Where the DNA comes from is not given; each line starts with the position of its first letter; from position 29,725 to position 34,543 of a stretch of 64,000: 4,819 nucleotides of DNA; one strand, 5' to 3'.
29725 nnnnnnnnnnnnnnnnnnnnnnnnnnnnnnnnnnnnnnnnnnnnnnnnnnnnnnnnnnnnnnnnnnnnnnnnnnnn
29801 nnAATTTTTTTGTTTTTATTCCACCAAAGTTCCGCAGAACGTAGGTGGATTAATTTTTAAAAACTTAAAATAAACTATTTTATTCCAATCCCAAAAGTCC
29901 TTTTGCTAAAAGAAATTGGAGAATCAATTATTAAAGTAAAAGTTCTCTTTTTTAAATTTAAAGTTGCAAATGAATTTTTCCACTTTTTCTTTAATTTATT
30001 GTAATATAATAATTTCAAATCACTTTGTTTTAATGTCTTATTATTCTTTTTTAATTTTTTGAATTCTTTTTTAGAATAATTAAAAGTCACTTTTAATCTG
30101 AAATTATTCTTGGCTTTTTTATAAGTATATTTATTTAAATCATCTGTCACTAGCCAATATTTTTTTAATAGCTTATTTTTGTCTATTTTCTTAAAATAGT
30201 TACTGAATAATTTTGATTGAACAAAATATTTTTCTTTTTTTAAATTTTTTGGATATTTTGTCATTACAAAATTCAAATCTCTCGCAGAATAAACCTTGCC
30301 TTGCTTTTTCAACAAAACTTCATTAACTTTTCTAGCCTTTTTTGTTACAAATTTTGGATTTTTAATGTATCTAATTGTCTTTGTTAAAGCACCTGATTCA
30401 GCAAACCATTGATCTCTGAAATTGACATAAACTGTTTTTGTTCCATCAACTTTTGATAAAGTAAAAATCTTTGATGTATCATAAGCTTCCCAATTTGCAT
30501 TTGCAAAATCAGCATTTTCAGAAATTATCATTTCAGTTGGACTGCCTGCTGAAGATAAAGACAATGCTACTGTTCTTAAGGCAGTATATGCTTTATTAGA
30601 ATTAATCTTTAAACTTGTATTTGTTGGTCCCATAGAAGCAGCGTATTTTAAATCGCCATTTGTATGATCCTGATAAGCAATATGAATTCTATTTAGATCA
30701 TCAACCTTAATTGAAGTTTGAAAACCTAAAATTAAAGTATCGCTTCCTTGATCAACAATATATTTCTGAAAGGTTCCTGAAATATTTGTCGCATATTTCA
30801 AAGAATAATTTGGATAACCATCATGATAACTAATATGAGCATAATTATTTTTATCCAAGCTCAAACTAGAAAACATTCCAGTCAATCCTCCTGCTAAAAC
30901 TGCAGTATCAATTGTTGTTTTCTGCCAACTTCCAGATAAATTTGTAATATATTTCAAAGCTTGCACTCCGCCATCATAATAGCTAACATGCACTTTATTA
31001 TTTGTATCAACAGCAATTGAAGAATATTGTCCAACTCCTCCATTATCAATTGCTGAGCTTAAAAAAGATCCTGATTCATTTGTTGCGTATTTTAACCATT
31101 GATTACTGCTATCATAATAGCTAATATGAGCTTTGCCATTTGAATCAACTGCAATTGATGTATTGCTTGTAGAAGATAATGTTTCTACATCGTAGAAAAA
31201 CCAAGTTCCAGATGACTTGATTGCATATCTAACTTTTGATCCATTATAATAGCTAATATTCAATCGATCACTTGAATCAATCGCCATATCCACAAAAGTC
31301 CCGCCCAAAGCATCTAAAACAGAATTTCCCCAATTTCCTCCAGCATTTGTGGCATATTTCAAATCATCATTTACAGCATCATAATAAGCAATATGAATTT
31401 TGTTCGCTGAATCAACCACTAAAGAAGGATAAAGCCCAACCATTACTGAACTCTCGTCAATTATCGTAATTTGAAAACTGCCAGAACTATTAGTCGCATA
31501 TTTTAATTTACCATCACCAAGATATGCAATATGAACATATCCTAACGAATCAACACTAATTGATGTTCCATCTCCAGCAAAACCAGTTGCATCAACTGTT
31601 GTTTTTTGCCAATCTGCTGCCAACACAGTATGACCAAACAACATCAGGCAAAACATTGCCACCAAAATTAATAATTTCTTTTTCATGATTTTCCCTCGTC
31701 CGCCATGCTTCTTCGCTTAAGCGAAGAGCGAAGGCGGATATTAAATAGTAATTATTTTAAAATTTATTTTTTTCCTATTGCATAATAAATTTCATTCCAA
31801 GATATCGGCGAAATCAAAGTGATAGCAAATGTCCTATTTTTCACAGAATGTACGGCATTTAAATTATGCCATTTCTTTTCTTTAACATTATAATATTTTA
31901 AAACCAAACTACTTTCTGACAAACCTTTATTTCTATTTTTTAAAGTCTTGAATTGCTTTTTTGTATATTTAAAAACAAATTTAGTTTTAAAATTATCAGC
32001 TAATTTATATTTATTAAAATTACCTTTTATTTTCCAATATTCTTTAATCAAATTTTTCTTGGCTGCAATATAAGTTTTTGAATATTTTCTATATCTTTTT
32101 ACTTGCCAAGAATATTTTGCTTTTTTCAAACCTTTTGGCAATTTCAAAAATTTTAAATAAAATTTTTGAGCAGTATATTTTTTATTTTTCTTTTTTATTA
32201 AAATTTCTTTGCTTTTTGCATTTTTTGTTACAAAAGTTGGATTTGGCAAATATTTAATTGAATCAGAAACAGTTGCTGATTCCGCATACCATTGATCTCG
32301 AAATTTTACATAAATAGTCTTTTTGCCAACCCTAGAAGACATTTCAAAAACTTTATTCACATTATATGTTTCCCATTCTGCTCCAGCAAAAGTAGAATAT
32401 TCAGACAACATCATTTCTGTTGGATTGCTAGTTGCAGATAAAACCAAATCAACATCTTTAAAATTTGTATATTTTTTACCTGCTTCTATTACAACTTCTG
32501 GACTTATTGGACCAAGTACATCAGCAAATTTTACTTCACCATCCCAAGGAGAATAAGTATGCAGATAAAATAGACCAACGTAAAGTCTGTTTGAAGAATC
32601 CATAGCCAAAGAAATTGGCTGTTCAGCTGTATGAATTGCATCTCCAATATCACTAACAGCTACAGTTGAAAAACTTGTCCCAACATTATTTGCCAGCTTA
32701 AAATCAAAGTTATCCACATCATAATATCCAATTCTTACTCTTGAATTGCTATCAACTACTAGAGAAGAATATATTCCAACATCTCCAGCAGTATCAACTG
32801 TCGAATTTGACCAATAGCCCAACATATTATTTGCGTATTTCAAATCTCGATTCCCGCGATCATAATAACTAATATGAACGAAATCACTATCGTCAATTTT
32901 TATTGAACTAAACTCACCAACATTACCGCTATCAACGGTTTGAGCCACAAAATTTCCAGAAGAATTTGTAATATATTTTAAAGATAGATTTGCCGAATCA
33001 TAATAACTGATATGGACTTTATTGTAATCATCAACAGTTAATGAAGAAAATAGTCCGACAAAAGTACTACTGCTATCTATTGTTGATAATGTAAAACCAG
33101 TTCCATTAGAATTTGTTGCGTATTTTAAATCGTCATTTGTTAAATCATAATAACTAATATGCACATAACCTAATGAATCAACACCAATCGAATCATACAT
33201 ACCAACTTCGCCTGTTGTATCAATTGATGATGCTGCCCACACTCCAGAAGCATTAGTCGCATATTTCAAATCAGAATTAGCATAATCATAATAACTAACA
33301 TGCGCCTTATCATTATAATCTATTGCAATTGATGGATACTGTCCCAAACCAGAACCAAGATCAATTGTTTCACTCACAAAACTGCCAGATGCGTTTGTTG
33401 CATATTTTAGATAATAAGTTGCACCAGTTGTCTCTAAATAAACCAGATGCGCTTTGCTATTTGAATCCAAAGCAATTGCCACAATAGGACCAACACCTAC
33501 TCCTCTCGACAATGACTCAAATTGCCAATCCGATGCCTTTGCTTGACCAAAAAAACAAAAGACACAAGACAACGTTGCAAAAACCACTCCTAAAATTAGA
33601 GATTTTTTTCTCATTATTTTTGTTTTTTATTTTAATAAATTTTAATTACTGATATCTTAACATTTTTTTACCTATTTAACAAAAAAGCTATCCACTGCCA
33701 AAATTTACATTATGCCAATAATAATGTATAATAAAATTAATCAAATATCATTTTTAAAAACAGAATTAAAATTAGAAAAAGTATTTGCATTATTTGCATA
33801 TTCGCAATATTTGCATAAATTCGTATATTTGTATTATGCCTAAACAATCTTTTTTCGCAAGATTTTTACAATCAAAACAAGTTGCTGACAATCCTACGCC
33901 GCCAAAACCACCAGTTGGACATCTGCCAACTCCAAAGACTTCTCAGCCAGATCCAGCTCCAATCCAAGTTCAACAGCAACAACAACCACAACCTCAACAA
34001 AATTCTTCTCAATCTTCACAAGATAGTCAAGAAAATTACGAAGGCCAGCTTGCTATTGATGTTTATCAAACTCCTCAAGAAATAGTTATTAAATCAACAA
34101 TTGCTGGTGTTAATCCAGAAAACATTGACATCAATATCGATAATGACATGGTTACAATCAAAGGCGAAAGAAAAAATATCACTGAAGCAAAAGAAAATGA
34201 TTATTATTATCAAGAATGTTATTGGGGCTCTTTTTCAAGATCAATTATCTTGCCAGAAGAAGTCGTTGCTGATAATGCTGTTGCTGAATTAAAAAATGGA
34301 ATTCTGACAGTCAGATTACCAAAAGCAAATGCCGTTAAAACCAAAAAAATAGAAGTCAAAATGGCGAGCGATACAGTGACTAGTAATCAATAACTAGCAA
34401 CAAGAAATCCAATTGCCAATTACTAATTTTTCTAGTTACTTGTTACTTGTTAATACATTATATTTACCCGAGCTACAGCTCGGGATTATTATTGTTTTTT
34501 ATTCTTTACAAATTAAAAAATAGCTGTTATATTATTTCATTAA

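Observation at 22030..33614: Tandem array of six paralogous secreted propeller-repeat proteins, a candidate surface-adhesin diversification locus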

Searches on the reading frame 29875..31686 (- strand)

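Call 3: search_protein_families(library=pfam, proteins=[window:29875-31686:-], max_evalue=1)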
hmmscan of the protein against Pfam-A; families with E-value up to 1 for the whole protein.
window:29875-31686:- (603 aa): 3 families
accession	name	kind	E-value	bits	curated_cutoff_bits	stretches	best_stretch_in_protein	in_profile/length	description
PF18938.6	aRib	-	0.00057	20.1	27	1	174-199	38-63/71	Atypical Rib domain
PF19535.4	DUF6060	-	0.016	15.2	26.5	1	351-435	33-117/171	Family of unknown function (DUF6060)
PF06739.17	SBBP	-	0.02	15.3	20.5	0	40-54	15-29/38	Beta-propeller repeat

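Call 4: search_protein_families(library=ncbifam, proteins=[window:29875-31686:-], max_evalue=1)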
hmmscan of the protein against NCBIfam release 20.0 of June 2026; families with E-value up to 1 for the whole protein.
window:29875-31686:- (603 aa): 0 families

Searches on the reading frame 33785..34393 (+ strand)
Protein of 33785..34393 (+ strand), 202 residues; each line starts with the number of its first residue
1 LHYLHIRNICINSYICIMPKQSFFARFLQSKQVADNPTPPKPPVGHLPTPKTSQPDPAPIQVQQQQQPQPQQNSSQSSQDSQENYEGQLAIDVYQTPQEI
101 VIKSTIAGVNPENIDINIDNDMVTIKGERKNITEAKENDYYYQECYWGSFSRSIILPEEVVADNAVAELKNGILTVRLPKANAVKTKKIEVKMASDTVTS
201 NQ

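Call 21: search_protein_families(library=pfam, proteins=[window:33785-34393:+], max_evalue=0.001)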
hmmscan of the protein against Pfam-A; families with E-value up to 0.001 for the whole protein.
window:33785-34393:+ (202 aa): 2 families
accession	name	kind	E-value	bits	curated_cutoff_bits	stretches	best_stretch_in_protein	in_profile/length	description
PF00011.27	HSP20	-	1.3e-20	73.9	20.8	1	94-191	3-101/102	Hsp20/alpha crystallin family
PF17886.7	ArsA_HSP20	-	0.00096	19.1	22.5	0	100-177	4-62/63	HSP20-like domain found in ArsA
